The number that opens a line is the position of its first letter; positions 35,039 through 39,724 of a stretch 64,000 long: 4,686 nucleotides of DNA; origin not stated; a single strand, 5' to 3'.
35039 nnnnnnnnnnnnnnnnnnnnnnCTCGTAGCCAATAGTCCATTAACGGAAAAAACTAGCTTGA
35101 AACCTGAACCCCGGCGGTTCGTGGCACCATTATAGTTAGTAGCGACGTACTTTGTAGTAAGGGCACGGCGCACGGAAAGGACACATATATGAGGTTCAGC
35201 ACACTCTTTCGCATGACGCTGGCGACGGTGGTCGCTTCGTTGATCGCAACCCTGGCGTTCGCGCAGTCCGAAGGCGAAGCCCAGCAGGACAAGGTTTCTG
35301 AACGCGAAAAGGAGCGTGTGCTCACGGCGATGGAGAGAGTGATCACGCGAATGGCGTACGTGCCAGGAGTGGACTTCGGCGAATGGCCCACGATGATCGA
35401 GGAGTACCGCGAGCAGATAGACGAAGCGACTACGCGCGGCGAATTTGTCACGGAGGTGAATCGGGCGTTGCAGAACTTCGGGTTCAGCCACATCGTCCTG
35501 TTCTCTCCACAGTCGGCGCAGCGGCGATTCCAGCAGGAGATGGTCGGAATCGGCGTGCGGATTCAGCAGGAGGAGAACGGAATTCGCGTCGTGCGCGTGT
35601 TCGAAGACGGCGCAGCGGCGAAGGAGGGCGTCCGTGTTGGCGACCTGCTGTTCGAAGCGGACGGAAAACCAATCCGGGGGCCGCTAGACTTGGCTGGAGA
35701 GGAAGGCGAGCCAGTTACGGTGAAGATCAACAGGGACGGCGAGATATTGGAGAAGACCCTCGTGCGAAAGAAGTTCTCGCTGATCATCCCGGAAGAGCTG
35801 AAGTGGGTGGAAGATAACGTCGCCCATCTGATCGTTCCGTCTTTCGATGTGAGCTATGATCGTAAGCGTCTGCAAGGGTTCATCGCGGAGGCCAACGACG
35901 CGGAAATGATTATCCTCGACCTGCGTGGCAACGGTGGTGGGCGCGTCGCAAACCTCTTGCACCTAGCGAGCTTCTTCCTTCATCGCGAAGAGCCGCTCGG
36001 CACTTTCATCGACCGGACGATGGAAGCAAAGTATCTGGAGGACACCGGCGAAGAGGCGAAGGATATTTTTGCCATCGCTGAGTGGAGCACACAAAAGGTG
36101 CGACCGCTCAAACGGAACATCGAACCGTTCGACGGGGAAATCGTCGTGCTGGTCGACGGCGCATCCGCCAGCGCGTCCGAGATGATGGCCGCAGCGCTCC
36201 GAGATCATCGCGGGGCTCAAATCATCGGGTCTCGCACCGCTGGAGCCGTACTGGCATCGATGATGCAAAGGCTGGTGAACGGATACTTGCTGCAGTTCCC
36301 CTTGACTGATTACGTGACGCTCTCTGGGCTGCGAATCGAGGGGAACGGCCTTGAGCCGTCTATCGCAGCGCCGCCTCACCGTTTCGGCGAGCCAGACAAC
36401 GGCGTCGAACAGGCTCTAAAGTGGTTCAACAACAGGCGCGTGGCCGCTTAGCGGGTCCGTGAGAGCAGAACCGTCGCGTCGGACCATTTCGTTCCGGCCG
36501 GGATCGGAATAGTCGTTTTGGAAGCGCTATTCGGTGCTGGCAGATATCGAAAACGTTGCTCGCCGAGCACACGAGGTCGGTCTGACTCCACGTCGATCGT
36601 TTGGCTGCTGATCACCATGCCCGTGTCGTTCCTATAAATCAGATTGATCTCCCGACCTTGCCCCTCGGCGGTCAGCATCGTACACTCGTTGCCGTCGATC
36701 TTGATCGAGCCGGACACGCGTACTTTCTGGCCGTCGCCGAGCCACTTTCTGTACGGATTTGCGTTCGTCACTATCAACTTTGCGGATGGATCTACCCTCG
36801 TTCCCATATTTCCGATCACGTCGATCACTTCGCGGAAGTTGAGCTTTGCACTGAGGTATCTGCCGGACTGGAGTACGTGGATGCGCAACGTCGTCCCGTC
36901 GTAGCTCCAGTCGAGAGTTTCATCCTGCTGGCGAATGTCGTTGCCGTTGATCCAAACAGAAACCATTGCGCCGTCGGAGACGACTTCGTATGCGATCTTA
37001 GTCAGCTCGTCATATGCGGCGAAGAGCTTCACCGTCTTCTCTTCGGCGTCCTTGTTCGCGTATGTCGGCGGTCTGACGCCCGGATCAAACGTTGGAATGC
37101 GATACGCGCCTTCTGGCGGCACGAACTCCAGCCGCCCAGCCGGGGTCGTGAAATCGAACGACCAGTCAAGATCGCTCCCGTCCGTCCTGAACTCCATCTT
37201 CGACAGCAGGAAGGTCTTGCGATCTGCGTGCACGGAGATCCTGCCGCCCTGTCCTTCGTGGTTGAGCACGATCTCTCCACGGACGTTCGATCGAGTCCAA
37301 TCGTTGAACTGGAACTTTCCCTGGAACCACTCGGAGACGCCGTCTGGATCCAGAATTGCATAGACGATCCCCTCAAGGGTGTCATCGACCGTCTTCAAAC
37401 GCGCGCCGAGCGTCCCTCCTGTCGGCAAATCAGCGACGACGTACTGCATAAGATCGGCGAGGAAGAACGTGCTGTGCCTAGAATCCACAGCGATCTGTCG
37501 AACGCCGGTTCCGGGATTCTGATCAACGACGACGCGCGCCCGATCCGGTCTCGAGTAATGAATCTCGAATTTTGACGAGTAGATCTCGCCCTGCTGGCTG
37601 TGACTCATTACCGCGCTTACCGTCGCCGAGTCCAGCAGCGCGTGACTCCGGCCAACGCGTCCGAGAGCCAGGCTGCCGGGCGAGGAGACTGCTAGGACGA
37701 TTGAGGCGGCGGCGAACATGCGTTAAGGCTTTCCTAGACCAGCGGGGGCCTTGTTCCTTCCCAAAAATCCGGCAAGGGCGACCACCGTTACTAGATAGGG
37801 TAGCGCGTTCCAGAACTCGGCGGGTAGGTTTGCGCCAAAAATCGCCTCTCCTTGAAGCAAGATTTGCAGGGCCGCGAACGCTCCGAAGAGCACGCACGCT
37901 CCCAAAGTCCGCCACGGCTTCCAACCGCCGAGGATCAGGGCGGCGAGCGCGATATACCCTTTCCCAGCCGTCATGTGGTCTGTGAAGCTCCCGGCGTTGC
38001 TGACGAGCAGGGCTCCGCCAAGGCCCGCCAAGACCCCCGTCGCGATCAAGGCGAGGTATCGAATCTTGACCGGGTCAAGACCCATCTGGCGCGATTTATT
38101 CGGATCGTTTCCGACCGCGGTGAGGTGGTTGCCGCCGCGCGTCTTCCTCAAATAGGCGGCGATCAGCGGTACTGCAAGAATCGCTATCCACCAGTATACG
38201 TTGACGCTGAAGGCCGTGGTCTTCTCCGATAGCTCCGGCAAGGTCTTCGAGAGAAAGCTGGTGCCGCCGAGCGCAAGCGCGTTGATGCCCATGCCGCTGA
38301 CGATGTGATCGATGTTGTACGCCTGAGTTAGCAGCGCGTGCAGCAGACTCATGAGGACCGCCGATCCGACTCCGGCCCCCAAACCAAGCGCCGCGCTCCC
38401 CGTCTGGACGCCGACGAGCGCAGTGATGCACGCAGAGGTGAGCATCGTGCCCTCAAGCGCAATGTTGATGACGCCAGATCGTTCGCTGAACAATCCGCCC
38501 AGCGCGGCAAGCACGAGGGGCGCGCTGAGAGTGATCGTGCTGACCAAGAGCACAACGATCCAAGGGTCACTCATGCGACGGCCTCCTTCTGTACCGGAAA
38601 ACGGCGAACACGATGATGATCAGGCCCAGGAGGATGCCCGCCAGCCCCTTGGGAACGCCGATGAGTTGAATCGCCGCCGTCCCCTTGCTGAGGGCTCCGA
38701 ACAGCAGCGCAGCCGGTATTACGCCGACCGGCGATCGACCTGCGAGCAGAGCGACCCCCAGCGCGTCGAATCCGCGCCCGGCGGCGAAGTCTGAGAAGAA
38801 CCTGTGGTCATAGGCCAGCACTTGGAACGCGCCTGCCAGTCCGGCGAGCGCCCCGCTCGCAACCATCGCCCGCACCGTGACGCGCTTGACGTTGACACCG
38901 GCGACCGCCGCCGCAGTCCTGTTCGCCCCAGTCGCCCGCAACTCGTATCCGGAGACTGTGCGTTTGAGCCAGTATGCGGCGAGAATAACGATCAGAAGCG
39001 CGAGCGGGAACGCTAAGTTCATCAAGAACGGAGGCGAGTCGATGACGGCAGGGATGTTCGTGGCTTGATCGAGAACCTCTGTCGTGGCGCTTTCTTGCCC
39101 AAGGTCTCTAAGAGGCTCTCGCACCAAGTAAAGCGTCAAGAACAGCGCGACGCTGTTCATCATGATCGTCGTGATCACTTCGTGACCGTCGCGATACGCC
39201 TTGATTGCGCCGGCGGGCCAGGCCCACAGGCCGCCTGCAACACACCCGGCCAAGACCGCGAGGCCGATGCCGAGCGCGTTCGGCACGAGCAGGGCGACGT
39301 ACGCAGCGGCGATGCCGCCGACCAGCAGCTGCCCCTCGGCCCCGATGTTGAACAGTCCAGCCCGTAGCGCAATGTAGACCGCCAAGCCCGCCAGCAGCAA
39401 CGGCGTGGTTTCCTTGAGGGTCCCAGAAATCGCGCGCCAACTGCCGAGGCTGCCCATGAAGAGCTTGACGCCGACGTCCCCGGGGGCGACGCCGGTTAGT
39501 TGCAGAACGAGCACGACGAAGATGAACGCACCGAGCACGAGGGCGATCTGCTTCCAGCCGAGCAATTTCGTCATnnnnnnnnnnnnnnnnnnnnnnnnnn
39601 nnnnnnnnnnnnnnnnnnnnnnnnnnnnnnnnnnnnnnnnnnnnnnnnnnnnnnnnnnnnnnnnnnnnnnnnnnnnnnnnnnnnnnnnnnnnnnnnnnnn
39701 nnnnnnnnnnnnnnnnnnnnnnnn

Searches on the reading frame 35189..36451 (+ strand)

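Call 46: search_protein_families(library=pfam, proteins=[window:35189-36451:+], max_evalue=0.00001)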
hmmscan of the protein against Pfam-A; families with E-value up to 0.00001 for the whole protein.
window:35189-36451:+ (420 aa): 3 families
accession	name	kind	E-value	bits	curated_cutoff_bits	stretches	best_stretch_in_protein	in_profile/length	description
PF03572.23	Peptidase_S41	-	1.3e-29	103.3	24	1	211-392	2-163/165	Peptidase family S41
PF13180.12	PDZ_2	-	5e-10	40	27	1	120-188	2-75/80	PDZ domain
PF17820.7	PDZ_6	-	1.7e-06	28.1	27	1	134-182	2-54/54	PDZ domain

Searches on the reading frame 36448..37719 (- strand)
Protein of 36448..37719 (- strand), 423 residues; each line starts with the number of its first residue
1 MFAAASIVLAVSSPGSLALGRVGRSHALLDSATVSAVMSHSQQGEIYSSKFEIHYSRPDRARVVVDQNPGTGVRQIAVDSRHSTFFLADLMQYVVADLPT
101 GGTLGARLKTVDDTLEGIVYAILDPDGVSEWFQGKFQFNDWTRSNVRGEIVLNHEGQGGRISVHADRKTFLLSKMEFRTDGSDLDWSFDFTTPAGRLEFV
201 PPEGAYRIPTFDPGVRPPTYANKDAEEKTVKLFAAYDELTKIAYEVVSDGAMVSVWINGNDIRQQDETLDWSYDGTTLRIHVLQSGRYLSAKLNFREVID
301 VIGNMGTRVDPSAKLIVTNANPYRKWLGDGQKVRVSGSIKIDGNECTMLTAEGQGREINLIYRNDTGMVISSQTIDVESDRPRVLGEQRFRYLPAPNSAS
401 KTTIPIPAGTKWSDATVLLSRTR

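Call 46: search_protein_families(library=pfam, proteins=[window:36448-37719:-], max_evalue=0.00001)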
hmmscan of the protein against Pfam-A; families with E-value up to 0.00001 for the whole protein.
window:36448-37719:- (423 aa): 1 family
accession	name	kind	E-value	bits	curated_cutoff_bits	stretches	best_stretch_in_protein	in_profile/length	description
PF09865.15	DUF2092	-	7e-06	26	21.2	0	265-358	59-152/212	Predicted periplasmic protein (DUF2092)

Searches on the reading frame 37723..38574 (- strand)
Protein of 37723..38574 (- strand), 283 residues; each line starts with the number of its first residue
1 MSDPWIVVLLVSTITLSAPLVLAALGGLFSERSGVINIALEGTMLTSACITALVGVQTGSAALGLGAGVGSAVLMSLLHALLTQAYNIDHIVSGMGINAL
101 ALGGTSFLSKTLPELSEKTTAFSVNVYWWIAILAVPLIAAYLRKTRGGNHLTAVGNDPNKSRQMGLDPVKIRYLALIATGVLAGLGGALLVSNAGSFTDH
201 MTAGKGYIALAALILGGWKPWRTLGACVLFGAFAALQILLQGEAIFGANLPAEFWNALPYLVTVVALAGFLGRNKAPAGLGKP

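Call 46: search_protein_families(library=pfam, proteins=[window:37723-38574:-], max_evalue=0.00001)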
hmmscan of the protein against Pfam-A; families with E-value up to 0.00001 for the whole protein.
window:37723-38574:- (283 aa): 1 family
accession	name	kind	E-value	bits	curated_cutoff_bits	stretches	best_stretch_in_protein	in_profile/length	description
PF02653.21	BPD_transp_2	-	7.5e-31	107.7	26.8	1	10-267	2-269/269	Branched-chain amino acid transport system / permease component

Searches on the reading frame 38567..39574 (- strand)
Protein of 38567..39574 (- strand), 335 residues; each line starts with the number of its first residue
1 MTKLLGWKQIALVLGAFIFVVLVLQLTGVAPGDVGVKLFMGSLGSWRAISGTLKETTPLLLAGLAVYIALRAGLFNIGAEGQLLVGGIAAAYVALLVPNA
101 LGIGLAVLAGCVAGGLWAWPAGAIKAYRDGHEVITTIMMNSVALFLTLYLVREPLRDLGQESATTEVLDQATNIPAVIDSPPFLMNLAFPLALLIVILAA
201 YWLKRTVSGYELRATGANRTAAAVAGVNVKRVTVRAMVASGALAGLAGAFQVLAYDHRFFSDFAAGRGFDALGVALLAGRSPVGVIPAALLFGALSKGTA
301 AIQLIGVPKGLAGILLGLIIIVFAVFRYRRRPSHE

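Call 46: search_protein_families(library=pfam, proteins=[window:38567-39574:-], max_evalue=0.00001)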
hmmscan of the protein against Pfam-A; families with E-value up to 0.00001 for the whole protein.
window:38567-39574:- (335 aa): 1 family
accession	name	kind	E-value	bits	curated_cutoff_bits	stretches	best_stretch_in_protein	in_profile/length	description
PF02653.21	BPD_transp_2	-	3.9e-47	161.1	26.8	1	51-323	4-268/269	Branched-chain amino acid transport system / permease component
